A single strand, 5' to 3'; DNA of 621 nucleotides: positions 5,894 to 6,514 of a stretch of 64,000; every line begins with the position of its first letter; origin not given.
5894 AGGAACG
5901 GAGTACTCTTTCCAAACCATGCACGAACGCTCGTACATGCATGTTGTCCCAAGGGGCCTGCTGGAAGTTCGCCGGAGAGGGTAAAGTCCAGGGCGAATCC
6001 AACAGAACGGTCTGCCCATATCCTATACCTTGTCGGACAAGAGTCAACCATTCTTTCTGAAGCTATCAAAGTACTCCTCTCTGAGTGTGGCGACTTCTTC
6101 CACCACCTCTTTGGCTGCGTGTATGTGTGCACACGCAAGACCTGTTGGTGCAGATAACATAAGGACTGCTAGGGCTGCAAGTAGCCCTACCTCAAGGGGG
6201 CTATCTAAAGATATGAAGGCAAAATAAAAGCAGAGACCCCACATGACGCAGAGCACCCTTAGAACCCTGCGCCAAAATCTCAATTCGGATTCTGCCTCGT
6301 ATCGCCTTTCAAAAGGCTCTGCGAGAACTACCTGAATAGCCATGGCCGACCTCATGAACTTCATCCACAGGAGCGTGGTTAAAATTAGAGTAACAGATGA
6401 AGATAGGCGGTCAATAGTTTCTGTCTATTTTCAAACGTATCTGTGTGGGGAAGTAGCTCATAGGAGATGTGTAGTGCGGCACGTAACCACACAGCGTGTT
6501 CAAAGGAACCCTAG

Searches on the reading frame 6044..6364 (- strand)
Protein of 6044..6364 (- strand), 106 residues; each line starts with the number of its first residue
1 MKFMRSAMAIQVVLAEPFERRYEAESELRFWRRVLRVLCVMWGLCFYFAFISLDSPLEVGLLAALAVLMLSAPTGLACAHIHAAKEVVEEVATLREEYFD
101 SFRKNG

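Call 13: find_encoding_contigs(protein=window:6044-6364:-, flank=3000, max_places=10)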
Protein window:6044-6364:- (106 aa): 3 contigs read that carry it; 1 place shown.
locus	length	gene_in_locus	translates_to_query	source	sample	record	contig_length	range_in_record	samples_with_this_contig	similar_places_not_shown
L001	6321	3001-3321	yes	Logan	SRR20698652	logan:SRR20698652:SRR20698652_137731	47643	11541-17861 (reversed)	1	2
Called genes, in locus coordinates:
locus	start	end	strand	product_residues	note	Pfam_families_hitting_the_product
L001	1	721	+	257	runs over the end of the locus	PF01061:ABC2_membrane, PF12698:ABC2_membrane_3 (weak)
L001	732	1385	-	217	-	-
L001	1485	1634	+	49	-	PF18919:DUF5670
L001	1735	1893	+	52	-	-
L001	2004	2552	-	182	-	-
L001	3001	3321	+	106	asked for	-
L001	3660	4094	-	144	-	-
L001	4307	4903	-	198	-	PF00929:RNase_T, PF16473:Rv2179c-like (faint)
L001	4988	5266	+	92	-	PF01016:Ribosomal_L27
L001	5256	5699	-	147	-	-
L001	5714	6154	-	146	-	PF01281:Ribosomal_L9_N, PF03948:Ribosomal_L9_C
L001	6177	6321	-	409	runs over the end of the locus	PF00595:PDZ, PF13180:PDZ_2, PF17820:PDZ_6, PF03572:Peptidase_S41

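Call 26: search_protein_families(library=pfam, proteins=[window:6044-6364:-], max_evalue=1)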
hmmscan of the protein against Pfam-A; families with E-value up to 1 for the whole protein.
window:6044-6364:- (106 aa): 1 family
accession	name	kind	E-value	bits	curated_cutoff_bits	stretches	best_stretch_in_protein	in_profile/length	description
PF00122.25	E1-E2_ATPase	-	0.011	15.7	28.1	1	29-79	117-166/181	E1-E2 ATPase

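Call 28: find_homologous_proteins(query=window:6044-6364:-, max_evalue=0.01)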
Query window:6044-6364:- (106 aa): 2 proteins with E <= 0.01 among 27 candidates.
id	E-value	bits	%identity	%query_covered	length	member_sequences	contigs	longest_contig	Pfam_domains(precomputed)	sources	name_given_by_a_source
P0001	4.9e-58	211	100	93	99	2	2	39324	-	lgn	-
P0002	3.7e-40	154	71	100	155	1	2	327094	-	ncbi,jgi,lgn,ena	ncbi:MAG: hypothetical protein WCK46_00925 [Candidatus Adlerbacteria bacterium]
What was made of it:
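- The 106-aa gene has only two relatives anywhere (call 28).
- Tried and rejected: Only two relatives exist (call 28).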
